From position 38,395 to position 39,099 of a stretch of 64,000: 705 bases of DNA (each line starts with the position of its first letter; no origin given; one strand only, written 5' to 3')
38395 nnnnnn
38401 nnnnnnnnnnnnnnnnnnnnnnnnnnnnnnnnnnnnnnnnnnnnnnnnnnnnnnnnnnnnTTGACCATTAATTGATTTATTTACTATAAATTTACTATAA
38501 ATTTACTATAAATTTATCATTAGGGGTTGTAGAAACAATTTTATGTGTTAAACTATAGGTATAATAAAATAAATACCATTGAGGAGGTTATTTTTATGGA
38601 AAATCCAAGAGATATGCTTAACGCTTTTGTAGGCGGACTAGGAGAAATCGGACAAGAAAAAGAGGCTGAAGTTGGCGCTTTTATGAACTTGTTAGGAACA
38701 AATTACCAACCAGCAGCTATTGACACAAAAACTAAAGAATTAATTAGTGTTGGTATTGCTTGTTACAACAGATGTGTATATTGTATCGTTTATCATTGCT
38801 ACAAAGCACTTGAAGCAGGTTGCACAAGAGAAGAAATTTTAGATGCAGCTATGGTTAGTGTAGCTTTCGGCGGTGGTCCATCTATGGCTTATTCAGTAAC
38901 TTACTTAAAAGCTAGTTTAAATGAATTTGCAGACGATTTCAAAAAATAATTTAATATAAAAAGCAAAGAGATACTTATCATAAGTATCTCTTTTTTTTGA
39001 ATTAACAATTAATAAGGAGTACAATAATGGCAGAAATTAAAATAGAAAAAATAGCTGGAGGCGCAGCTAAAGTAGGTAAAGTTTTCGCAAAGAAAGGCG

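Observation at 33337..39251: Candidate undescribed lipoyl-carrier redox system: NuoE/NuoF/NuoG-N-type NADH module + two novel Cys domains, divergent from AhpD-like CxxC protein + free lipoyl-type domain, with LplA alongside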

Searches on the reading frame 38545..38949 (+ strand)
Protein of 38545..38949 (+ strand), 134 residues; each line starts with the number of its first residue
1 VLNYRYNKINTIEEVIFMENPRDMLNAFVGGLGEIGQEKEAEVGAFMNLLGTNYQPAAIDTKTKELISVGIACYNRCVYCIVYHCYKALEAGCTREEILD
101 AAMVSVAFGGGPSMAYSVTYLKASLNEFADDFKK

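Call 3: search_protein_families(library=pfam, proteins=[window:38545-38949:+], max_evalue=0.01)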
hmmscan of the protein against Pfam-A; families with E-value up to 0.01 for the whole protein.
window:38545-38949:+ (134 aa): 1 family
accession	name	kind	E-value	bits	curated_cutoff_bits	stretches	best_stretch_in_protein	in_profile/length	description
PF02627.25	CMD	-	7.6e-20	71.1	23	1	45-122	6-83/84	Carboxymuconolactone decarboxylase family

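Call 4: search_protein_families(library=ncbifam, proteins=[window:38545-38949:+], max_evalue=0.01)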
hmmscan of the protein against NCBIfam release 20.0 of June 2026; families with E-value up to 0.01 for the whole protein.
window:38545-38949:+ (134 aa): 7 families
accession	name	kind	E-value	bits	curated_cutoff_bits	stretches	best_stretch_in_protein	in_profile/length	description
TIGR00778.1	ahpD_dom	domain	1.5e-12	46.8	27.8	1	58-104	2-48/51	alkylhydroperoxidase AhpD family core domain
TIGR04169.1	perox_w_seleSAM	hypoth_equivalog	2.3e-10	40.5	120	1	31-120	11-100/109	arsenosugar biosynthesis-associated peroxidase-like protein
NF041047.1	GSU3128_fam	equivalog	6.7e-07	29.3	110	1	58-104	16-62/84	GSU3128 family (seleno)protein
NF045649.1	2X_seleno_MduS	exception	1e-05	24.7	380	1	44-107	236-299/338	methyltransferase domain-containing selenoprotein MduS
NF041537.1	ArsM_AhpD_UU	exception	1.1e-05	24.4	510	1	40-109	262-331/345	arsenite methyltransferase/AhpD domain selenoprotein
TIGR01926.1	peroxid_rel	subfamily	0.0003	20.7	81.8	1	59-102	61-103/178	peroxidase-related enzyme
TIGR00777.1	ahpD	subfamily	0.0024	17.7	191.95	1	57-104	110-157/177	alkylhydroperoxidase, AhpD family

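Call 43: find_homologous_proteins(query=window:38596-38946:+, max_evalue=1e-10)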
Query seq(117 aa) (117 aa): 773 proteins with E <= 1e-10 among 779 candidates; the best 120 are listed.
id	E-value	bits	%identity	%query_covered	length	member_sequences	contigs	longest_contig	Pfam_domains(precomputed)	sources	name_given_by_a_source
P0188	1.2e-72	259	100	100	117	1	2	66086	PF02627.26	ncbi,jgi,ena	ncbi:MAG: carboxymuconolactone decarboxylase family protein [Clostridia bacterium]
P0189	3.8e-50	187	72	99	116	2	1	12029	PF02627.26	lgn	-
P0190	1.3e-49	185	74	97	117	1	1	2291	PF02627.26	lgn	-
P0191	2.1e-49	184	75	97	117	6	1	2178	PF02627.26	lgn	-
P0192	4.1e-49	183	74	98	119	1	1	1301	PF02627.26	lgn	-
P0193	4.9e-49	183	76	99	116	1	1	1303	PF02627.26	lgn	-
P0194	1.1e-48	182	73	99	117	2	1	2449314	PF02627.26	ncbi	ncbi:carboxymuconolactone decarboxylase family protein [Mycoplasmatota bacterium WC44]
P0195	1.2e-48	182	73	98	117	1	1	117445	PF02627.26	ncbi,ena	-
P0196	1.8e-48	181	73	99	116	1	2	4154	PF02627.26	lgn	-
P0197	2.2e-48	181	72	99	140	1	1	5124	PF02627.26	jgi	-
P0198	2.2e-48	181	72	99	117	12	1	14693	PF02627.26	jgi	jgi:AhpD family alkylhydroperoxidase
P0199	3.9e-48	180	70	99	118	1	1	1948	PF02627.26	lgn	-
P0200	3.9e-48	180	70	98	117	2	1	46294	PF02627.26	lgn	-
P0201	6.5e-48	180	72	99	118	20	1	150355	PF02627.26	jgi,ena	jgi:AhpD family alkylhydroperoxidase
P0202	8.0e-48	179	72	99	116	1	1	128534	PF02627.26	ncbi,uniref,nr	ncbi:carboxymuconolactone decarboxylase family protein [Defluviitalea phaphyphila]|uniref:carboxymuc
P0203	9.1e-48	179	72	97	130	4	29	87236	PF02627.26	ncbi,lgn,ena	-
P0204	9.3e-48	179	70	99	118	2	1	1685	PF02627.26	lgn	-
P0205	1.0e-47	179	72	97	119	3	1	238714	PF02627.26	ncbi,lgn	-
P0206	1.4e-47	178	72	98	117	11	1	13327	PF02627.26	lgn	-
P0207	1.7e-47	178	71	97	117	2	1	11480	PF02627.26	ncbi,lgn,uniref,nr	ncbi:carboxymuconolactone decarboxylase family protein [Psychromonas hadalis]|uniref:carboxymuconola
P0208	1.7e-47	178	71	98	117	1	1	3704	PF02627.26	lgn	-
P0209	1.7e-47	178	71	97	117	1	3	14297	PF02627.26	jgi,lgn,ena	-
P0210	2.8e-47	177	71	97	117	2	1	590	PF02627.26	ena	-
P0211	3.2e-47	177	74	97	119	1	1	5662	PF02627.26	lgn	-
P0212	3.7e-47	177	70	99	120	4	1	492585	PF02627.26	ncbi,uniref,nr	ncbi:carboxymuconolactone decarboxylase family protein [Clostridium ljungdahlii]|uniref:Alkyl hydrop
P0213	4.3e-47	177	70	97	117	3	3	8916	PF02627.26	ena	-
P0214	4.3e-47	177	72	99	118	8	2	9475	PF02627.26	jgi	jgi:AhpD family alkylhydroperoxidase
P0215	5.9e-47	176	71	97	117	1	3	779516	PF02627.26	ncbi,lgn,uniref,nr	ncbi:carboxymuconolactone decarboxylase family protein [Clostridium lundense]|uniref:carboxymuconola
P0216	8.3e-47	176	70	99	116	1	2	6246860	PF02627.26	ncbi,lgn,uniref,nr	ncbi:carboxymuconolactone decarboxylase family protein [Vallitalea pronyensis]|uniref:Carboxymuconol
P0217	9.1e-47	176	69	98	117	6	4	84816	PF02627.26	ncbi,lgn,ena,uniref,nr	ncbi:carboxymuconolactone decarboxylase family protein [Desnuesiella massiliensis]|uniref:carboxymuc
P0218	9.8e-47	176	71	97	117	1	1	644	PF02627.26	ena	-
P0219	1.3e-46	175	72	97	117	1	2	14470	PF02627.26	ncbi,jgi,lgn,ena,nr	ncbi:MAG: carboxymuconolactone decarboxylase family protein [Clostridia bacterium]|nr:carboxymuconol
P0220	1.7e-46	175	68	100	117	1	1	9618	PF02627.26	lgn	-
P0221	1.7e-46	175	72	97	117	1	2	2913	PF02627.26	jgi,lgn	jgi:AhpD family alkylhydroperoxidase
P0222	2.0e-46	175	70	98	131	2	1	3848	PF02627.26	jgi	jgi:AhpD family alkylhydroperoxidase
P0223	2.1e-46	175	70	98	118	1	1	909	PF02627.26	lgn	-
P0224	2.1e-46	175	70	98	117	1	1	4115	PF02627.26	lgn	-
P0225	2.3e-46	175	70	99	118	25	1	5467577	PF02627.26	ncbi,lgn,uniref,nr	ncbi:carboxymuconolactone decarboxylase family protein [Clostridium estertheticum]|uniref:carboxymuc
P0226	2.5e-46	174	70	99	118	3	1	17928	PF02627.26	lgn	-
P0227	2.5e-46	174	71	98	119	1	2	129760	PF02627.26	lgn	-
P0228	2.6e-46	174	69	99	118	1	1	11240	PF02627.26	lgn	-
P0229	2.8e-46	174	69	98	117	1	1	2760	PF02627.26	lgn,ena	-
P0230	2.9e-46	174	71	98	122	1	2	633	PF02627.26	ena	-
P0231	2.9e-46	174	68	99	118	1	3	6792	PF02627.26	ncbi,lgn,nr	ncbi:MAG: hypothetical protein PWQ60_2440 [Thermoanaerobacteraceae bacterium]|nr:hypothetical protei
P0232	3.2e-46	174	73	97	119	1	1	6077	PF02627.26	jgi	jgi:AhpD family alkylhydroperoxidase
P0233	3.2e-46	174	70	97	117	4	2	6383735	PF02627.26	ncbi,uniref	ncbi:carboxymuconolactone decarboxylase family protein [Wukongibacter baidiensis]|uniref:carboxymuco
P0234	3.4e-46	174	73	97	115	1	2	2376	PF02627.26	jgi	-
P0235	3.4e-46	174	74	98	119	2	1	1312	PF02627.26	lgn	-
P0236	3.4e-46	174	68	100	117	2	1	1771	PF02627.26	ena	-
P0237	3.5e-46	174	69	98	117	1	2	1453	PF02627.26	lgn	-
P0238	3.6e-46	174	70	98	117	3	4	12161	PF02627.26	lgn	-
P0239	3.7e-46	174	71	98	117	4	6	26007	PF02627.26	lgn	-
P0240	3.8e-46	174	70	97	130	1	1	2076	PF02627.26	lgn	-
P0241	3.9e-46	174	69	99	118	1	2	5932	PF02627.26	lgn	-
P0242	4.1e-46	174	69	99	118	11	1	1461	PF02627.26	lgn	-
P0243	4.2e-46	174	70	98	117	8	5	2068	PF02627.26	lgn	-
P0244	4.2e-46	174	70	98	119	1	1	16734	PF02627.26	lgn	-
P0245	4.9e-46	173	72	95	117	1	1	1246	PF02627.26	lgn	-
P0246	5.3e-46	173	70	99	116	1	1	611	PF02627.26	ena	-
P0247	5.5e-46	173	70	98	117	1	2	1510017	PF02627.26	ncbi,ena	-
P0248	5.8e-46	173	69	98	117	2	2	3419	PF02627.26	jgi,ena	jgi:AhpD family alkylhydroperoxidase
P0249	6.1e-46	173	68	98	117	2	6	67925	PF02627.26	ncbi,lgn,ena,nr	ncbi:MAG: carboxymuconolactone decarboxylase family protein [Firmicutes bacterium]|nr:carboxymuconol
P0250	6.2e-46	173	70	98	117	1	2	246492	PF02627.26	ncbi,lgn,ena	-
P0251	6.4e-46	173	70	98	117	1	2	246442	PF02627.26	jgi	-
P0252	6.6e-46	173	68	99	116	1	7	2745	PF02627.26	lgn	-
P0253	6.6e-46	173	68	99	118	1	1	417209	PF02627.26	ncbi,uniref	ncbi:carboxymuconolactone decarboxylase family protein [Caloranaerobacter sp. DY30410]|uniref:carbox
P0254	7.2e-46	173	72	98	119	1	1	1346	PF02627.26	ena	-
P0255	7.5e-46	173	70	98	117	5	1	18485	PF02627.26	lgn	-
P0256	7.6e-46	173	69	98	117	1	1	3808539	PF02627.26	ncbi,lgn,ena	ncbi:MAG: carboxymuconolactone decarboxylase family protein [Cellulosilyticaceae bacterium]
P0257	7.8e-46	173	70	97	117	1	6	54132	PF02627.26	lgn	-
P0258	7.8e-46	173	70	97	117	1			PF02627.26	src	-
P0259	8.5e-46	173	70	97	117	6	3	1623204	PF02627.26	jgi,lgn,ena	-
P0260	8.7e-46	173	69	99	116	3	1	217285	PF02627.26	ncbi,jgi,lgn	-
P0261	9.3e-46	173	71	97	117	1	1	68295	PF02627.26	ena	-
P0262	9.4e-46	173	70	98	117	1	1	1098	PF02627.26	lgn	-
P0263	9.7e-46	173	70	98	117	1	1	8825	PF02627.26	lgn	-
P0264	9.9e-46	172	69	98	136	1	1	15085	PF02627.26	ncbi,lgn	-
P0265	1.0e-45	172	69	97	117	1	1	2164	PF02627.26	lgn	-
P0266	1.0e-45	172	70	97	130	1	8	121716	PF02627.26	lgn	-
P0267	1.0e-45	172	69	98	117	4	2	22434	PF02627.26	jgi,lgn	-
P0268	1.0e-45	172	69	97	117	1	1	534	PF02627.26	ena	-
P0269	1.1e-45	172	69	99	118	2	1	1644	PF02627.26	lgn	-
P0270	1.1e-45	172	69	98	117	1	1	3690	PF02627.26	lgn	-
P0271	1.2e-45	172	72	98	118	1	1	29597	PF02627.26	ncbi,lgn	ncbi:MAG: carboxymuconolactone decarboxylase family protein [Clostridiaceae bacterium]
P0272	1.2e-45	172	70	98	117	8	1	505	PF02627.26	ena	-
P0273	1.3e-45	172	68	99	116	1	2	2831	PF02627.26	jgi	-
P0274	1.4e-45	172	71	98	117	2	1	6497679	PF02627.26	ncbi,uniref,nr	ncbi:carboxymuconolactone decarboxylase family protein [Paenibacillus lutimineralis]|uniref:Carboxym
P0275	1.4e-45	172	69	98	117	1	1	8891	PF02627.26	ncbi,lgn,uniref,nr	ncbi:carboxymuconolactone decarboxylase family protein [Anaerobranca gottschalkii]|uniref:Alkylhydro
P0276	1.5e-45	172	69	98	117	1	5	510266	PF02627.26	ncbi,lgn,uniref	ncbi:carboxymuconolactone decarboxylase family protein [Clostridium malenominatum]|uniref:Carboxymuc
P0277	1.5e-45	172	68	98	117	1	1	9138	PF02627.26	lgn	-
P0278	1.6e-45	172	70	98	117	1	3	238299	PF02627.26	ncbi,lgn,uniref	ncbi:carboxymuconolactone decarboxylase family protein [Clostridium sp.]|uniref:carboxymuconolactone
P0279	1.6e-45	172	70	98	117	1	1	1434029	PF02627.26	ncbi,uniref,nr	ncbi:carboxymuconolactone decarboxylase family protein [Clostridium ganghwense]|uniref:Carboxymucono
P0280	1.7e-45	172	69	98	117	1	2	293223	PF02627.26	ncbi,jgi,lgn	-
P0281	1.7e-45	172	70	98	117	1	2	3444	PF02627.26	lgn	-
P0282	2.1e-45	171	68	98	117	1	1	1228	PF02627.26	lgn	-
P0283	2.4e-45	171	70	98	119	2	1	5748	PF02627.26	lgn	-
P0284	2.4e-45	171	68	99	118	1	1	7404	PF02627.26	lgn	-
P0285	2.5e-45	171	68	98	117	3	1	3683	PF02627.26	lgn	-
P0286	2.6e-45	171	67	98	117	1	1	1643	PF02627.26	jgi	jgi:AhpD family alkylhydroperoxidase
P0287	2.6e-45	171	69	97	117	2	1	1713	PF02627.26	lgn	-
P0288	2.7e-45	171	67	98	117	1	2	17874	PF02627.26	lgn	-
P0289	2.8e-45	171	69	98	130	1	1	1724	PF02627.26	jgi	jgi:AhpD family alkylhydroperoxidase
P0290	2.9e-45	171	69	99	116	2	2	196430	PF02627.26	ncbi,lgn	-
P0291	3.0e-45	171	69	98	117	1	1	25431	PF02627.26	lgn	-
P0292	3.1e-45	171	70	98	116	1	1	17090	PF02627.26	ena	-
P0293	3.1e-45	171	71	96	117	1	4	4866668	PF02627.26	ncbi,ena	-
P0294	3.2e-45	171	68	99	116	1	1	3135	PF02627.26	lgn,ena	-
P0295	3.3e-45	171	68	100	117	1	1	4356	PF02627.26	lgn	-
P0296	3.3e-45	171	68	97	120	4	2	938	PF02627.26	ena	-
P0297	3.4e-45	171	70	98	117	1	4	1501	PF02627.26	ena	-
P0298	3.7e-45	171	70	98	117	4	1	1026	PF02627.26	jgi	-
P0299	3.9e-45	171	72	97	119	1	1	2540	PF02627.26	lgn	-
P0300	3.9e-45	171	69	98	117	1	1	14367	PF02627.26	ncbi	-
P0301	3.9e-45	171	70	98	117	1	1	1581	PF02627.26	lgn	-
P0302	4.0e-45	171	71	98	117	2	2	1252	PF02627.26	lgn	-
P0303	4.2e-45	170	69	98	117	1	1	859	PF02627.26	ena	-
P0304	4.4e-45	170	71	98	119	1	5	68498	PF02627.26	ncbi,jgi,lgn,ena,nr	ncbi:MAG: carboxymuconolactone decarboxylase family protein [Syntrophomonadaceae bacterium]|nr:carbo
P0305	4.7e-45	170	68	99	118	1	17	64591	PF02627.26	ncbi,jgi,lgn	-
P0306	4.8e-45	170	67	98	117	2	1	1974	PF02627.26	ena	-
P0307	5.0e-45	170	69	98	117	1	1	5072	PF02627.26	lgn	-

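Call 44: find_encoding_contigs(protein=P0212, flank=7000, max_places=1)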
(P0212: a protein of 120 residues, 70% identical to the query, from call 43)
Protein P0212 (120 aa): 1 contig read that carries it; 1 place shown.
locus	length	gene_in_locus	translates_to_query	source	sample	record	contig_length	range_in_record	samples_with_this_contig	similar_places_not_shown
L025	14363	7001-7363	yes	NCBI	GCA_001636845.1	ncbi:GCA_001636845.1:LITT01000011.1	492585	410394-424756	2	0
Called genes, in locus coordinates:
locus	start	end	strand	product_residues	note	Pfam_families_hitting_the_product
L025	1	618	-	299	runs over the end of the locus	PF01040:UbiA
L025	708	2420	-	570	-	PF02203:TarH, PF12729:4HB_MCP_1, PF00672:HAMP, PF00015:MCPsignal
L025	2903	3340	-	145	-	PF00571:CBS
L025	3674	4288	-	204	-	PF00291:PALP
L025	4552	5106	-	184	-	PF01520:Amidase_3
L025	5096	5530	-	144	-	PF13205:Big_5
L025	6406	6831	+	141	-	PF22381:Staph_reg_Sar_Rot, PF12802:MarR_2, PF01047:MarR, PF13412:HTH_24 (weak), PF13463:HTH_27, PF13601:HTH_34 (weak), PF24034:DUF7343 (weak)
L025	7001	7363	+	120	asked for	PF02627:CMD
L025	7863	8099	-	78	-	PF00403:HMA (weak)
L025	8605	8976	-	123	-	-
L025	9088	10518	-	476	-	PF00672:HAMP, PF00512:HisKA, PF02518:HATPase_c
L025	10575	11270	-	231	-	PF00072:Response_reg, PF23198:PDE8A_N (weak), PF00486:Trans_reg_C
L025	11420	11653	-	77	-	PF09851:SHOCT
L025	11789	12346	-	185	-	PF00877:NLPC_P60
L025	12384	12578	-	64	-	PF09537:DUF2383 (weak)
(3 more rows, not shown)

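Call 45: find_encoding_contigs(protein=P0216, flank=7000, max_places=1)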
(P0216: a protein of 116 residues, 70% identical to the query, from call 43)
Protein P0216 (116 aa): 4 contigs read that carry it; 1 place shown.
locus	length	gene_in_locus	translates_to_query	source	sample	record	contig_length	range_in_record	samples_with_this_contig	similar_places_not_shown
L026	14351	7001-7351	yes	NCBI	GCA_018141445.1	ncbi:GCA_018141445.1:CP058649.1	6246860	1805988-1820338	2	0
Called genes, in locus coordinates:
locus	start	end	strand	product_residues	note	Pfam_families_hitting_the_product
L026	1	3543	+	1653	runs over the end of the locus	PF12458:DUF3686, PF25472:DUF7902, PF13401:AAA_22 (faint), PF00004:AAA (weak)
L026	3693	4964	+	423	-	PF00376:MerR (weak), PF13411:MerR_1, PF13847:Methyltransf_31 (weak)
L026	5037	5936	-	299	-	PF02517:Rce1-like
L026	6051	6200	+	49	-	-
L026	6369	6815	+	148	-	PF22381:Staph_reg_Sar_Rot, PF01047:MarR, PF12802:MarR_2, PF13463:HTH_27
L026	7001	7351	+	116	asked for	PF02627:CMD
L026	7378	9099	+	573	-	PF00364:Biotin_lipoyl, PF00890:FAD_binding_2, PF01134:GIDA (weak), PF07992:Pyr_redox_2, PF12831:FAD_oxidored, PF13738:Pyr_redox_3, PF00070:Pyr_redox, PF02852:Pyr_redox_dim, +7 more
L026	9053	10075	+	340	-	PF21948:LplA-B_cat, PF03099:BPL_LplA_LipB (weak), PF10437:Lip_prot_lig_C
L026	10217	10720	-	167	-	PF12641:Flavodoxin_3 (weak), PF12724:Flavodoxin_5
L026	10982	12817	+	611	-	PF06580:His_kinase, PF02518:HATPase_c (weak)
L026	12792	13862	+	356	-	PF00072:Response_reg, PF12833:HTH_18, PF00165:HTH_AraC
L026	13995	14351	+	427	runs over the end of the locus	PF01547:SBP_bac_1, PF13416:SBP_bac_8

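Call 46: find_encoding_contigs(protein=P0194, flank=7000, max_places=1)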
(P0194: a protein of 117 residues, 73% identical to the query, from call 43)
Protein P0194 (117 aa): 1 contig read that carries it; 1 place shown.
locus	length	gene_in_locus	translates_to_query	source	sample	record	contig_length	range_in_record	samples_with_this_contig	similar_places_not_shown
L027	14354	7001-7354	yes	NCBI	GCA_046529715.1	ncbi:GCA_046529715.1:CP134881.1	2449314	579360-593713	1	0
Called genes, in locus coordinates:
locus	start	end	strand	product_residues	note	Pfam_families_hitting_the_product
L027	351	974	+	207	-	PF01209:Ubie_methyltran, PF13847:Methyltransf_31, PF08241:Methyltransf_11, PF08242:Methyltransf_12 (weak), PF13649:Methyltransf_25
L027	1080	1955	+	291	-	PF12833:HTH_18, PF00165:HTH_AraC (weak), PF06445:GyrI-like, PF14526:Cass2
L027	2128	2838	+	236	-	PF01209:Ubie_methyltran, PF05175:MTS (weak), PF06325:PrmA (weak), PF13489:Methyltransf_23, PF13847:Methyltransf_31, PF08241:Methyltransf_11, PF08242:Methyltransf_12, PF13649:Methyltransf_25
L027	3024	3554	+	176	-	-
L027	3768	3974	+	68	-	-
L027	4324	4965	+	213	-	-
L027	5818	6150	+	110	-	PF08821:CGGC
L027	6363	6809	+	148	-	PF22381:Staph_reg_Sar_Rot (weak), PF01047:MarR, PF12802:MarR_2, PF13463:HTH_27 (weak)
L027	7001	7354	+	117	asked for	PF02627:CMD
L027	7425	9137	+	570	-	PF00364:Biotin_lipoyl (weak), PF00890:FAD_binding_2 (weak), PF01134:GIDA (weak), PF07992:Pyr_redox_2, PF12831:FAD_oxidored, PF13738:Pyr_redox_3, PF00070:Pyr_redox, PF02852:Pyr_redox_dim, +3 more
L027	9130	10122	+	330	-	PF21948:LplA-B_cat, PF10437:Lip_prot_lig_C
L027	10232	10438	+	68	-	PF12844:HTH_19, PF13560:HTH_31 (weak), PF01381:HTH_3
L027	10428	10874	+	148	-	PF09946:DUF2178 (faint), PF20563:DUF6773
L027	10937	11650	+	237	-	PF00392:GntR, PF07702:UTRA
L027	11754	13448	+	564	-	PF07992:Pyr_redox_2 (faint), PF00070:Pyr_redox (faint), PF01266:DAO, PF13450:NAD_binding_8, PF04324:Fer2_BFD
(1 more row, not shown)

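Call 49: find_related_loci(query=A2, collection=metagenome_contigs, flank=8000)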
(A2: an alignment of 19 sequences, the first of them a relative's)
Query A2 (117 aa) in metagenome_contigs; peptide patterns used: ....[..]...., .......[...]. (x = any residue, [..] = any of these).
197 stretches matched a pattern; 153 encode a relative of the query (tblastn E <= 1e-3); the best 80 are kept; 80 distinct loci.
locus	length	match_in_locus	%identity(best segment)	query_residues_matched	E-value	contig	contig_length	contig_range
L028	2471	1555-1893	72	3-115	5e-53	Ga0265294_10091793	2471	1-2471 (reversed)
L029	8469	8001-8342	71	3-116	1e-52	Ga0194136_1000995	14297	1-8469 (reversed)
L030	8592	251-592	71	3-116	1e-52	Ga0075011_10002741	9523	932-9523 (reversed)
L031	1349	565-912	71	2-117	2e-54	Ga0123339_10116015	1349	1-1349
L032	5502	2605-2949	70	2-116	2e-52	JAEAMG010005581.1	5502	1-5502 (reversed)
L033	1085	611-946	73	5-116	2e-54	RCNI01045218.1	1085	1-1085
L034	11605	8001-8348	68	2-117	1e-51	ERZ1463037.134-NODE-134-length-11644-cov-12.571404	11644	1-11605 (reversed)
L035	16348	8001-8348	69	1-116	3e-51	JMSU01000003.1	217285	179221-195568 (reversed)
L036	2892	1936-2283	68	2-117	3e-51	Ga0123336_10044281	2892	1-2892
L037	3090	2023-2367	67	2-116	5e-51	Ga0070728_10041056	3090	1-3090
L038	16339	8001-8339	68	4-116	6e-51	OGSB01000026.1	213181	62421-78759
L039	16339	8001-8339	68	4-116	6e-51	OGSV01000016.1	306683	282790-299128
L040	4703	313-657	67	2-116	5e-51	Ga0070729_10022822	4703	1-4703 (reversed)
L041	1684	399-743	67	2-116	1e-51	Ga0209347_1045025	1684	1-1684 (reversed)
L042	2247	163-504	68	4-117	1e-50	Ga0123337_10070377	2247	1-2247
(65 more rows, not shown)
